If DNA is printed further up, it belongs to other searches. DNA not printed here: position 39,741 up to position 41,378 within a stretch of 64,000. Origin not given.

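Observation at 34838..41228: Type III R-M locus whose mod and res are split by a PIN/RHH toxin-antitoxin pair and led by a membrane-anchored pentapeptide-repeat protein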

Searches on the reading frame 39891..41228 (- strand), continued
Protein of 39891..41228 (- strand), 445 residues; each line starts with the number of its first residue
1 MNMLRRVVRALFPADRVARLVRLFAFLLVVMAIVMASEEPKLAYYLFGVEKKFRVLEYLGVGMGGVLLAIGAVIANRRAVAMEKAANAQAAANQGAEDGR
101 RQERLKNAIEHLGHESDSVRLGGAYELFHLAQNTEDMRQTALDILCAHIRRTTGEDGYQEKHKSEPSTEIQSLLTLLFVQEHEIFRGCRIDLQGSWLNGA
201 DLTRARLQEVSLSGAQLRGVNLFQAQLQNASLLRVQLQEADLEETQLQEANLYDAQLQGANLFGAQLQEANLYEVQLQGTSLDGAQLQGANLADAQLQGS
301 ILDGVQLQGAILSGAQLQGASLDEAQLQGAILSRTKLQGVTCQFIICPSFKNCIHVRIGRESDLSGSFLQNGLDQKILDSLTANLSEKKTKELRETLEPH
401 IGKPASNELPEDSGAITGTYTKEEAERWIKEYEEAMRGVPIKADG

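Call 31: search_protein_families(library=pfam, proteins=[P0003, L006:12906-13181:+, L006:13141-13380:+, L004:16703-17008:+, L015:13253-14608:+, L015:14605-15117:+, L019:12885-13820:+, L064:13114-14094:-, L076:16686-17150:+, L058:7146-7316:+], max_evalue=0.01)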
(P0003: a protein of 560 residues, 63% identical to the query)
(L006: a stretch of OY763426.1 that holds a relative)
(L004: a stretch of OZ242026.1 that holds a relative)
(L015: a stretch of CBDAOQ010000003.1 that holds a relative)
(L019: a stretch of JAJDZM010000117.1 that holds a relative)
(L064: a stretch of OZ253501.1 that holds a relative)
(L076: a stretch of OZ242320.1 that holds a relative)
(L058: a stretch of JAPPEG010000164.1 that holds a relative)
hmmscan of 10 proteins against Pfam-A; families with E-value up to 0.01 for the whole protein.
P0003 (560 aa): 5 families
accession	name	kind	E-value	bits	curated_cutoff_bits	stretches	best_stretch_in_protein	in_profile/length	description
PF00805.28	Pentapeptide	-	7.2e-75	246.4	20.2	9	211-250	1-40/40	Pentapeptide repeats (8 copies)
PF13599.13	Pentapeptide_4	-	4.2e-33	113.7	38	4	302-378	2-78/78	Pentapeptide repeat region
PF13576.12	Pentapeptide_3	-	3.3e-20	72.5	27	0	244-284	2-45/48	Pentapeptide repeats (9 copies)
PF25296.1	Decapeptide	-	3.8e-10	40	45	1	388-452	7-71/74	Decapeptide repeat region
PF03120.22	DNA_ligase_OB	-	0.0004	20.6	32.9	0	195-222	15-42/79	NAD-dependent DNA ligase OB-fold domain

L006:12906-13181:+ (91 aa): 1 family
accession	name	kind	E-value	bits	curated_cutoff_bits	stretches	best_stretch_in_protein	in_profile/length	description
PF08972.17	DUF1902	-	2e-07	31.5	22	1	13-63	2-53/74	Domain of unknown function (DUF1902)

L006:13141-13380:+ (79 aa): 1 family
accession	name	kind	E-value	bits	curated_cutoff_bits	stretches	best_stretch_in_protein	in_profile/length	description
PF07927.17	HicA_toxin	-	0.0001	22.8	27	1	21-74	2-57/58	HicA toxin of bacterial toxin-antitoxin,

L004:16703-17008:+ (101 aa): 1 family
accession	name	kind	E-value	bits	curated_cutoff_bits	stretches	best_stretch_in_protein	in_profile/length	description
PF01541.30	GIY-YIG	-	3.7e-18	66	22.6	1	6-77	2-76/78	GIY-YIG catalytic domain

L015:13253-14608:+ (451 aa): 3 families
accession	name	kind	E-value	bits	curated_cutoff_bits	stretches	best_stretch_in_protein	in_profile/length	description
PF01966.28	HD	-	4.7e-12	46.7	22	1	66-172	1-102/116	HD domain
PF19276.4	HD_assoc_2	-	5.1e-10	39.6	23.1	1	230-426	17-186/222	HD associated region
PF00233.25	PDEase_I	-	0.005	17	24.8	1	67-124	4-59/238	3'5'-cyclic nucleotide phosphodiesterase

L015:14605-15117:+ (170 aa): 0 families

L019:12885-13820:+ (311 aa): 1 family
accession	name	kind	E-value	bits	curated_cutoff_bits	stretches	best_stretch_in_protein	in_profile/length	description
PF12686.12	DUF3800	-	2.9e-16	60.9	21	1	20-252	1-148/149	Protein of unknown function (DUF3800)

L064:13114-14094:- (326 aa): 0 families

L076:16686-17150:+ (154 aa): 1 family
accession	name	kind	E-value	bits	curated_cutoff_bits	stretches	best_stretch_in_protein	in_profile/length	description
PF22399.1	DUF6979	-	1.9e-07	31.7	27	1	31-125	22-105/127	Family of unknown function (DUF6979)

L058:7146-7316:+ (56 aa): 0 families

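Call 42: predict_structure(alignment_id=A1)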
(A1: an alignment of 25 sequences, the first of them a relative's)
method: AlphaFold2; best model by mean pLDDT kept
length: 445 residues; sequences in the alignment: 25
mean_pLDDT: 78.9   pTM: 0.57
mean pLDDT of the five models: 78.9, 78.2, 78.1, 70.3, 69.0
residues with pLDDT >= 90: 141; 70-90: 194; 50-70: 74; < 50: 36
segments of 3 or more residues with pLDDT < 50: 1-13, 343-347, 361-372, 440-445
pLDDT, mean of each block of 10 residues (from residue 1): 41 63 84 76 65 79 80 72 64 71 85 86 89 89 93 88 89 92 90 95 95 96 97 96 96 96 96 95 92 92 85 82 74 68 49 64 36 66 79 80 58 60 79 67 40
secondary structure, 60 per line:
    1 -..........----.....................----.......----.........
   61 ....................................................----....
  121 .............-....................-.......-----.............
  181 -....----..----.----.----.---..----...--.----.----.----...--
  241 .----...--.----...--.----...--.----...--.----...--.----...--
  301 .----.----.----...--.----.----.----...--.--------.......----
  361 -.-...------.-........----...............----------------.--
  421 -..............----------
elements in order: H2-11 H16-36 H41-47 H52-112 H117-133 H135-154 H156-162 H168-180 H182-185 E216-218 E236-238 E246-248 E256-258 E266-268 E276-278 E286-288 E296-298 E316-318 E336-338 H350-356 H375-382 H387-400 H422-435

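Call 46: fold_search(model_id=the predicted structure, library=pdb)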
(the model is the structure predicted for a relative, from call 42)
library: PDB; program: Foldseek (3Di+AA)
matches with E <= 10: 517; with E <= 0.001: 53
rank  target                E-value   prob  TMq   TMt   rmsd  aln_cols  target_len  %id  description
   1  3du1                  3.7e-12  1.00  0.14  0.21  11.4       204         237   34  The 2.0 Angstrom Resolution Crystal Structure of HetL, a Pentapeptide Repeat Protein involved in Heterocyst Differentiat (released 2008-11-11)
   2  5dqa_C                4.0e-12  1.00  0.18  0.31   9.8       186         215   33  t3284 loop variant of beta1 (released 2016-08-31)
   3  5dqa_A                4.7e-12  1.00  0.22  0.43   9.2       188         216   34  t3284 loop variant of beta1 (released 2016-08-31)
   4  4yc5                  6.3e-12  1.00  0.23  0.44   7.8       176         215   33  Beta1 synthetic solenoid protein (released 2016-03-09)
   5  4yei_A                6.6e-12  1.00  0.22  0.42   8.2       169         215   36  Beta1mut synthetic solenoid protein (released 2016-03-09)
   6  4ycq                  1.5e-11  1.00  0.24  0.57   8.2       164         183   36  Beta1 synthetic solenoid protein (released 2016-03-09)
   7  5dn0                  1.7e-11  1.00  0.26  0.48   7.5       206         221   32  t1555 loop variant (released 2016-08-31)
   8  2j8k                  4.9e-11  1.00  0.29  0.66   6.7       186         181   32  Structure of the fusion of NP275 and NP276, pentapeptide repeat proteins from Nostoc punctiforme (released 2006-12-07)
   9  5dns_A                1.4e-10  1.00  0.18  0.33  11.5       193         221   30  t1428 loop variant in P3221 (released 2016-09-28)
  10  4yfo                  1.6e-10  1.00  0.20  0.34   9.4       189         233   33  beta1_ex1 (released 2016-03-16)
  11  5di5                  3.3e-10  1.00  0.24  0.54   8.2       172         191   33  beta1 t801 loop variant in P3221 (released 2016-08-31)
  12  5dns_B                1.6e-09  1.00  0.17  0.32   9.2       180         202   30  t1428 loop variant in P3221 (released 2016-09-28)
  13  2bm5_A                2.9e-09  1.00  0.19  0.39   8.2       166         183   21  The Structure of MfpA (Rv3361c, P21 Crystal form). The Pentapeptide Repeat Protein from Mycobacterium tuberculosis Fol (released 2005-06-07)
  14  5dra                  3.9e-09  1.00  0.28  0.62   5.0       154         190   36  t3284 loop variant of beta1 (released 2016-08-31)
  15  2bm5_B                9.0e-09  1.00  0.23  0.52   8.1       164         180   22  The Structure of MfpA (Rv3361c, P21 Crystal form). The Pentapeptide Repeat Protein from Mycobacterium tuberculosis Fol (released 2005-06-07)
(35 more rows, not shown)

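Call 48: get_annotated_region(hit=H26, flank=5000)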
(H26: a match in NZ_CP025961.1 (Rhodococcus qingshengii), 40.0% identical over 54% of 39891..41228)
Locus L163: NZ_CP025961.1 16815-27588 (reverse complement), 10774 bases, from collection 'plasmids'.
description: Rhodococcus qingshengii strain djl-6-2 plasmid pDJL2, complete sequence
organism: Rhodococcus qingshengii (NCBI taxid 334542)
taxonomy: Bacteria; Actinomycetota; Actinomycetes; Mycobacteriales; Nocardiaceae; Rhodococcus; Rhodococcus qingshengii
host: -; source: cell culture,soil; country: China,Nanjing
typing (MOB-suite, as given by PLSDB): mobilizable; relaxase MOBF
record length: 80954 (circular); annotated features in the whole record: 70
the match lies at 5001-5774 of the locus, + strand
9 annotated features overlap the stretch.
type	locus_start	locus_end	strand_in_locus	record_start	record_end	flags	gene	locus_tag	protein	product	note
CDS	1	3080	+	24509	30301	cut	-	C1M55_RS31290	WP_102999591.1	helicase-related protein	-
CDS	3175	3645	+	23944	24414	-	-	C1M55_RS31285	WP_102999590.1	hypothetical protein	-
CDS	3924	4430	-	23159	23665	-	-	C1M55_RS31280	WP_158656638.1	hypothetical protein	-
CDS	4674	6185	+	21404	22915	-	-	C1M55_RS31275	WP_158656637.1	pentapeptide repeat-containing protein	-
CDS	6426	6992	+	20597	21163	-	-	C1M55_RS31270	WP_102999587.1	recombinase family protein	GO:0006310 - DNA recombination [Evidence IEA]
CDS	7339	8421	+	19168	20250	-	-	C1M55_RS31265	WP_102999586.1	DUF262 domain-containing protein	-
CDS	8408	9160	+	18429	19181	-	-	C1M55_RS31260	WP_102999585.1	MAE_28990/MAE_18760 family HEPN-like nuclease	-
CDS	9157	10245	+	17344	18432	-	-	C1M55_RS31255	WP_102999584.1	DNA cytosine methyltransferase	GO:0006304 - DNA modification [Evidence IEA]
CDS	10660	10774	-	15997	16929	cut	-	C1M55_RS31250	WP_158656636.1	toll/interleukin-1 receptor domain-containing protein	GO:0007165 - signal transduction [Evidence IEA]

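Call 49: get_annotated_region(hit=H35, flank=5000)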
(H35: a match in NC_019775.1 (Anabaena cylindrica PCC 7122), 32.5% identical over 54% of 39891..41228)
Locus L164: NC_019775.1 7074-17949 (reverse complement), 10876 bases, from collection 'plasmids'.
description: Anabaena cylindrica PCC 7122 plasmid pANACY.06, complete sequence
organism: Anabaena cylindrica PCC 7122 (NCBI taxid 272123)
taxonomy: Bacteria; Cyanobacteriota; Cyanophyceae; Nostocales; Nostocaceae; Anabaena; Anabaena cylindrica; Anabaena cylindrica PCC 7122
host: -; source: water, most likely pond; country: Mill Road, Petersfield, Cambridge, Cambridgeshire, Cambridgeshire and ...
typing (MOB-suite, as given by PLSDB): non-mobilizable
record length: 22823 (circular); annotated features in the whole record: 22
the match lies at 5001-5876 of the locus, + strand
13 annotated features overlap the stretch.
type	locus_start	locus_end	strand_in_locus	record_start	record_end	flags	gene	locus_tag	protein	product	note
CDS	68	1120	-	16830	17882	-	-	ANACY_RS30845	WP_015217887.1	hypothetical protein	-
CDS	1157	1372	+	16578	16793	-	-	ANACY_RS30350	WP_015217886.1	hypothetical protein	-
CDS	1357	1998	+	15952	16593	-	-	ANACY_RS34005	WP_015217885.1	hypothetical protein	-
CDS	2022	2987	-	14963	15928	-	-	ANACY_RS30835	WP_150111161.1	nucleotidyl transferase AbiEii/AbiGii toxin family protein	-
CDS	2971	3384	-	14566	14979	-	-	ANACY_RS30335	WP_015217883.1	hypothetical protein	-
CDS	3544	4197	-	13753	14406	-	-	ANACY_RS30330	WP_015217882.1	site-specific integrase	GO:0015074 - DNA integration [Evidence IEA]; GO:0006310 - DNA recombination [Evidence IEA]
CDS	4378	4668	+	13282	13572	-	-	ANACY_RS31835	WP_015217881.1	hypothetical protein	-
CDS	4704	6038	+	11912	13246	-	-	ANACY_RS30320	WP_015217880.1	pentapeptide repeat-containing protein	-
CDS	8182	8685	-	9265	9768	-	-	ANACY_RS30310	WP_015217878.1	GIY-YIG nuclease family protein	-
CDS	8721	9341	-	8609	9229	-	-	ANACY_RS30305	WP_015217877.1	hypothetical protein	-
CDS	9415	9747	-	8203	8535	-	-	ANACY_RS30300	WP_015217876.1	hypothetical protein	-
CDS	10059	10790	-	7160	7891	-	-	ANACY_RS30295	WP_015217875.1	hypothetical protein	-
CDS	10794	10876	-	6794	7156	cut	-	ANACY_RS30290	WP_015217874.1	hypothetical protein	-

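Call 50: get_annotated_region(hit=H32, flank=5000)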
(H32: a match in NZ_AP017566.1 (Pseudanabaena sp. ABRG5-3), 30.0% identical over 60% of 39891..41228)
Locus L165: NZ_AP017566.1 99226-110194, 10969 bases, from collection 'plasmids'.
description: Pseudanabaena sp. ABRG5-3 plasmid ABRG53f, complete sequence
organism: Pseudanabaena sp. ABRG5-3 (NCBI taxid 685565)
taxonomy: Bacteria; Cyanobacteriota; Cyanophyceae; Pseudanabaenales; Pseudanabaenaceae; Pseudanabaena; Pseudanabaena sp. ABRG5-3
host: -; source: -; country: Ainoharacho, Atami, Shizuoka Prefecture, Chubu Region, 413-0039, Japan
typing (MOB-suite, as given by PLSDB): non-mobilizable
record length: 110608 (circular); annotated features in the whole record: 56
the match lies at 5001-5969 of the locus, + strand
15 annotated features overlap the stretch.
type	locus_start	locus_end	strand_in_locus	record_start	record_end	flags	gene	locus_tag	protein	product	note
CDS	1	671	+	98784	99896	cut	-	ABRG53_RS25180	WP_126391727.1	glycosyltransferase family 4 protein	-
CDS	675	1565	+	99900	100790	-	-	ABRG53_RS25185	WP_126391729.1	NAD-dependent epimerase/dehydratase family protein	-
CDS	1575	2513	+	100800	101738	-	-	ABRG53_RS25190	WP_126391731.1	hypothetical protein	-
CDS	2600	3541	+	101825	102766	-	-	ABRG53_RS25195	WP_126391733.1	NAD-dependent epimerase/dehydratase family protein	-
CDS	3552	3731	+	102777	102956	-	-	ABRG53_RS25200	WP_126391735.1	hypothetical protein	-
CDS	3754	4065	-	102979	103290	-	-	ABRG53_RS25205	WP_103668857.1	HigA family addiction module antitoxin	-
CDS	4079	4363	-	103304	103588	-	-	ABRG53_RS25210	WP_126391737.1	type II toxin-antitoxin system RelE/ParE family toxin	-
CDS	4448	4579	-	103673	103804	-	-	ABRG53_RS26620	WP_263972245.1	hypothetical protein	-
CDS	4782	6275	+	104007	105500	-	-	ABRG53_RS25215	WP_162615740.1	pentapeptide repeat-containing protein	-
CDS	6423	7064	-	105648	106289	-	-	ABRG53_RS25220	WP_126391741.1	restriction endonuclease subunit R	-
CDS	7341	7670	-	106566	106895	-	-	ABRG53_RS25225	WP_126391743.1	type II toxin-antitoxin system PemK/MazF family toxin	-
CDS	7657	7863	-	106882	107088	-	-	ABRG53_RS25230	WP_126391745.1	hypothetical protein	-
CDS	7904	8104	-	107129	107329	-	-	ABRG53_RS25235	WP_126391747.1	hypothetical protein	-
CDS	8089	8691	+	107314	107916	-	-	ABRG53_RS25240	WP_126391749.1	hypothetical protein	-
CDS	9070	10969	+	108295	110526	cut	-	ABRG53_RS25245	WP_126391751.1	NADP-dependent isocitrate dehydrogenase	GO:0006099 - tricarboxylic acid cycle [Evidence IEA]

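Call 75: search_protein_families(library=pfam, proteins=[L004:12741-14915:+, L063:11999-13480:+, L076:11831-15010:+, L015:14605-15117:+], max_evalue=0.01)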
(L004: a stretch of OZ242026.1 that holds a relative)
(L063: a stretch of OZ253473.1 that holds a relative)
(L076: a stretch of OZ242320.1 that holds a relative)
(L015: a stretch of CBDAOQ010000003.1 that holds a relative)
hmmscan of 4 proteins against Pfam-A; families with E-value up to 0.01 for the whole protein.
L004:12741-14915:+ (724 aa): 7 families
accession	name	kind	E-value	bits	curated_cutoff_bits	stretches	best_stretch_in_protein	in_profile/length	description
PF07693.20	KAP_NTPase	-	8.2e-50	170.2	20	1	21-307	2-289/293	KAP family P-loop domain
PF13191.12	AAA_16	-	1.1e-08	36.2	32.6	1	25-203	10-159/167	AAA ATPase domain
PF13401.12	AAA_22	-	9.8e-05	23.1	27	1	40-195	6-102/130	AAA domain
PF20693.3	YobI-ATPase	-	0.0029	17.7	27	0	30-62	5-37/363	YobI-like P-loop NTPase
PF00931.28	NB-ARC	-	0.0064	16.2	23.5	0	25-185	6-109/248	NB-ARC domain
PF00005.33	ABC_tran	-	0.0065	17.5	25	0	34-73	6-45/137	ABC transporter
PF25199.1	nSTAND_NTPase5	-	0.0084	16.4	34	0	22-54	24-56/145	Novel STAND NTPase 5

L063:11999-13480:+ (493 aa): 2 families
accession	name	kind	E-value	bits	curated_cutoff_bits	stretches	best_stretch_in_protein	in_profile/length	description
PF13749.12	HATPase_c_4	-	6.6e-24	84.2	26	1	321-404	1-88/89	Putative ATP-dependent DNA helicase recG C-terminal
PF04326.19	SLFN_AlbA_2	-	1.2e-17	65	25.3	1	23-144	1-117/118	Schlafen, AlbA_2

L076:11831-15010:+ (1059 aa): 2 families
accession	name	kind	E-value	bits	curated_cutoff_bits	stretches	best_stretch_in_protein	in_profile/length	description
PF13289.12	SIR2_2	-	1.4e-11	45.1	24.5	1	147-265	2-124/141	SIR2-like domain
PF02171.23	Piwi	-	0.0002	21.2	28.9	0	755-899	11-155/302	Piwi domain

L015:14605-15117:+ (170 aa): 0 families
